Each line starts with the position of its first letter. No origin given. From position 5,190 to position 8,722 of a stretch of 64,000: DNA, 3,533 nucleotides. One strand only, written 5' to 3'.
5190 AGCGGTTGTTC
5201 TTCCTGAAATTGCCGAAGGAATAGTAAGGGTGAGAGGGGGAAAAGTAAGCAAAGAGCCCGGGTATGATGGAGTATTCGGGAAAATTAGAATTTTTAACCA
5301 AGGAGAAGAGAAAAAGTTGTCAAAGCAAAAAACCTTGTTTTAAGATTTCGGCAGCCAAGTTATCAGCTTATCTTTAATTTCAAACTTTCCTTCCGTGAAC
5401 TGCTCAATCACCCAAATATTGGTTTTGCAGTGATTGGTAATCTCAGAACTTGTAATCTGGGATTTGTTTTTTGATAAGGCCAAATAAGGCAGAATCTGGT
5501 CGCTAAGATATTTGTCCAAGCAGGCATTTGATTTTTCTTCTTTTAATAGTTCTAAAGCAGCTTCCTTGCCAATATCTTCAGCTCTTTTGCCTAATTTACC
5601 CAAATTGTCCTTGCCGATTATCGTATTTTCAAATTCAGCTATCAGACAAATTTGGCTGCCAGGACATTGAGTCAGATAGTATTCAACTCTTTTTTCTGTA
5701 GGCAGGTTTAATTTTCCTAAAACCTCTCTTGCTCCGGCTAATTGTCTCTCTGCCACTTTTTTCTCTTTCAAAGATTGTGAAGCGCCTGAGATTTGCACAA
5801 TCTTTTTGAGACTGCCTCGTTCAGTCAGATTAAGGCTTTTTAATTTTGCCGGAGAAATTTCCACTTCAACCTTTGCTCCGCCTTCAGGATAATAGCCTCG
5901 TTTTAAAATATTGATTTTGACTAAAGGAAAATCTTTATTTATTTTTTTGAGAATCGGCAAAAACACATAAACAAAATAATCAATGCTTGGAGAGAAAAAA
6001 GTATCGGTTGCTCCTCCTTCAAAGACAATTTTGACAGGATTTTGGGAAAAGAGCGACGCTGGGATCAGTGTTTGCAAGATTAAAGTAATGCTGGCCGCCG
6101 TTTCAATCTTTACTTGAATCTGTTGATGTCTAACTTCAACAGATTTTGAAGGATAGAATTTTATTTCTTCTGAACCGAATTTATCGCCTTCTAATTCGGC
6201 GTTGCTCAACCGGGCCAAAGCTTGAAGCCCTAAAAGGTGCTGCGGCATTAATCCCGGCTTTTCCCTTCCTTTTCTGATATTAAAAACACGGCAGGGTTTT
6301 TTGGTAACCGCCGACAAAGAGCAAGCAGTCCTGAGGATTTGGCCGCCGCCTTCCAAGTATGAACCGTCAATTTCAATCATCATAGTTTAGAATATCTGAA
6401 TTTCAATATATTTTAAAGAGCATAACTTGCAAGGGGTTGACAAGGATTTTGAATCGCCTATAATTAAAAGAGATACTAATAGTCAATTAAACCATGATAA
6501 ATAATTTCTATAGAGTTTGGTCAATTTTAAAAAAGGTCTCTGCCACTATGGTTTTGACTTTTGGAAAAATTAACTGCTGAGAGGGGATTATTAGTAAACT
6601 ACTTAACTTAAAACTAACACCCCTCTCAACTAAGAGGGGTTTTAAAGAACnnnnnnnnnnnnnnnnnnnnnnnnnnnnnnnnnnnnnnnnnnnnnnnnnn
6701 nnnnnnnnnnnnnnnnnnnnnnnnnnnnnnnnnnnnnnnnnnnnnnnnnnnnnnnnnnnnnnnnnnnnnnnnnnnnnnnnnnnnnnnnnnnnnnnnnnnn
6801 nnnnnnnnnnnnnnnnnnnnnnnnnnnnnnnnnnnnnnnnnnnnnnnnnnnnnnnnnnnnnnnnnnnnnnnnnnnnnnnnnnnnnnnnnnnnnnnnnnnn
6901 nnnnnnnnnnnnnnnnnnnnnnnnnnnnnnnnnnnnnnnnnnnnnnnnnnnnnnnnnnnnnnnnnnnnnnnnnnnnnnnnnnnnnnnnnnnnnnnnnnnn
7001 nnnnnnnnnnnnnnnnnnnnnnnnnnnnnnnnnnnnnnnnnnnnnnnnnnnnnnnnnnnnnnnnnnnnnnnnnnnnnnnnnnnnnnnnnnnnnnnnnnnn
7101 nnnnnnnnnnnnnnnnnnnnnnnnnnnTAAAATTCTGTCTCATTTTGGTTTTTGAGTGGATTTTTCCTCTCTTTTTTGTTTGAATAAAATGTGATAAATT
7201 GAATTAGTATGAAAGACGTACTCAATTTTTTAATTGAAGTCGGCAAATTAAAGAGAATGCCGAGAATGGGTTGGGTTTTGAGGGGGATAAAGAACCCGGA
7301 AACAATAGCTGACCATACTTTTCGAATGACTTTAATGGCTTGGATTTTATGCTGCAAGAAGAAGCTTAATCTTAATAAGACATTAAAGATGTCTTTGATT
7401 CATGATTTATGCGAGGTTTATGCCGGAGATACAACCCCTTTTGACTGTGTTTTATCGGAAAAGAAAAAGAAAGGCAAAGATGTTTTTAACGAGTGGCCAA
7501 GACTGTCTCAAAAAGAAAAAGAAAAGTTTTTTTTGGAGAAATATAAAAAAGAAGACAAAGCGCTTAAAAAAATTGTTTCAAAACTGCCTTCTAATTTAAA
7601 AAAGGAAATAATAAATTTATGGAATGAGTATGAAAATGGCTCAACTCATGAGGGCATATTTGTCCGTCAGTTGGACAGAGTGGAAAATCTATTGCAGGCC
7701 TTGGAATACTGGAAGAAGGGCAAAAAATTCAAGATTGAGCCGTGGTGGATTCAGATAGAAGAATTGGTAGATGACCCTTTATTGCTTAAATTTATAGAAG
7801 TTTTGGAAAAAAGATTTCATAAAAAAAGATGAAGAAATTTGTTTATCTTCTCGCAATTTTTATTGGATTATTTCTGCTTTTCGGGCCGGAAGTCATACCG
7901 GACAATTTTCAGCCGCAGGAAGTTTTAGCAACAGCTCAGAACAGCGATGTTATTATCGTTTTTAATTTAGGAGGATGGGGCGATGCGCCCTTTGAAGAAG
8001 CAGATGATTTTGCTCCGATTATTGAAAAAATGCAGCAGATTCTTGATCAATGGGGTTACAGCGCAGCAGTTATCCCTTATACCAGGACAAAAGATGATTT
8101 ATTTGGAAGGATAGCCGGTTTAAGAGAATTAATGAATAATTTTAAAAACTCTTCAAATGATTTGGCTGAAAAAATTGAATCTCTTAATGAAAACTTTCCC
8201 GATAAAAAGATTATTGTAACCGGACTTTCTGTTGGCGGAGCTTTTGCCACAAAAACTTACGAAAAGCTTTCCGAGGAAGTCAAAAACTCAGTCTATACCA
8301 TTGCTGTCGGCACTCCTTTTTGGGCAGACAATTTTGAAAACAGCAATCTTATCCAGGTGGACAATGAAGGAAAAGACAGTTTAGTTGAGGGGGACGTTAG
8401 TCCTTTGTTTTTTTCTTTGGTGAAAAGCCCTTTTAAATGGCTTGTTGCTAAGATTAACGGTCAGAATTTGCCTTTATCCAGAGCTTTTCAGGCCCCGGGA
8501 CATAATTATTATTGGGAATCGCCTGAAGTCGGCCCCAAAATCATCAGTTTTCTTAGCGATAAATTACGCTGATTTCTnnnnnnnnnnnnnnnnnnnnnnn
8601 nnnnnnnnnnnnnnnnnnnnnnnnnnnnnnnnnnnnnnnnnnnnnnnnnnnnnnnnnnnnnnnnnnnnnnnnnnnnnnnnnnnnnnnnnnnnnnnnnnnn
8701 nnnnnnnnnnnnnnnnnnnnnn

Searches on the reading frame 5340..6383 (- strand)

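Call 58: search_protein_families(library=pfam, proteins=[window:5340-6383:-], max_evalue=0.001)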
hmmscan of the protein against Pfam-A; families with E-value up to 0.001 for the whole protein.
window:5340-6383:- (347 aa): 2 families
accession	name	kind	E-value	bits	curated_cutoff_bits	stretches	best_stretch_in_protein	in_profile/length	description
PF01137.26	RTC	-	1.3e-74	250.6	27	1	9-336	1-221/221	RNA 3'-terminal phosphate cyclase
PF05189.18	RTC_insert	-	2.2e-17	63.8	23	1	187-282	1-100/102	RNA 3'-terminal phosphate cyclase (RTC), insert domain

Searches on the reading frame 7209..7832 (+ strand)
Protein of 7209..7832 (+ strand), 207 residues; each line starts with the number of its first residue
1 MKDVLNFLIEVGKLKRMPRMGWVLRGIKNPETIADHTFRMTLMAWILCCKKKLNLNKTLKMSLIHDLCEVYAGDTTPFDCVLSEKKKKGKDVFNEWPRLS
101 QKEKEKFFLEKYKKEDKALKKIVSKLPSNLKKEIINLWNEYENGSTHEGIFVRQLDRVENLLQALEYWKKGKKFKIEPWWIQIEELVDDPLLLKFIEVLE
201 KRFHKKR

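Call 58: search_protein_families(library=pfam, proteins=[window:7209-7832:+], max_evalue=0.001)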
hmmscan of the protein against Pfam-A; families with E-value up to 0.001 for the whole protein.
window:7209-7832:+ (207 aa): 3 families
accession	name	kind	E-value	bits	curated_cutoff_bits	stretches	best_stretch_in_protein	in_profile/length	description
PF13023.12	HD_3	-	2.8e-38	131.9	22.5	1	11-173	1-140/165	HD domain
PF12917.13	YfbR-like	-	1.2e-09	38.5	25.9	1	7-75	2-74/182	5'-deoxynucleotidase YfbR-like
PF01966.28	HD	-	1.5e-06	29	22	1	34-160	2-115/116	HD domain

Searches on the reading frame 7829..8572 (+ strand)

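Call 58: search_protein_families(library=pfam, proteins=[window:7829-8572:+], max_evalue=0.001)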
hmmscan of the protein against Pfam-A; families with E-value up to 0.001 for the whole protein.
window:7829-8572:+ (247 aa): 3 families
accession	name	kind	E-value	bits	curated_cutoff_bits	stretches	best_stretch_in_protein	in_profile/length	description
PF12146.15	Hydrolase_4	-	5.9e-06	26.2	27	1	92-153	42-103/239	Serine aminopeptidase, S33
PF01083.28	Cutinase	-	6.1e-06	26.7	25.9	1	101-170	54-124/173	Cutinase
PF01764.32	Lipase_3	-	8.3e-06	26.2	22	1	102-167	39-107/140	Lipase (class 3)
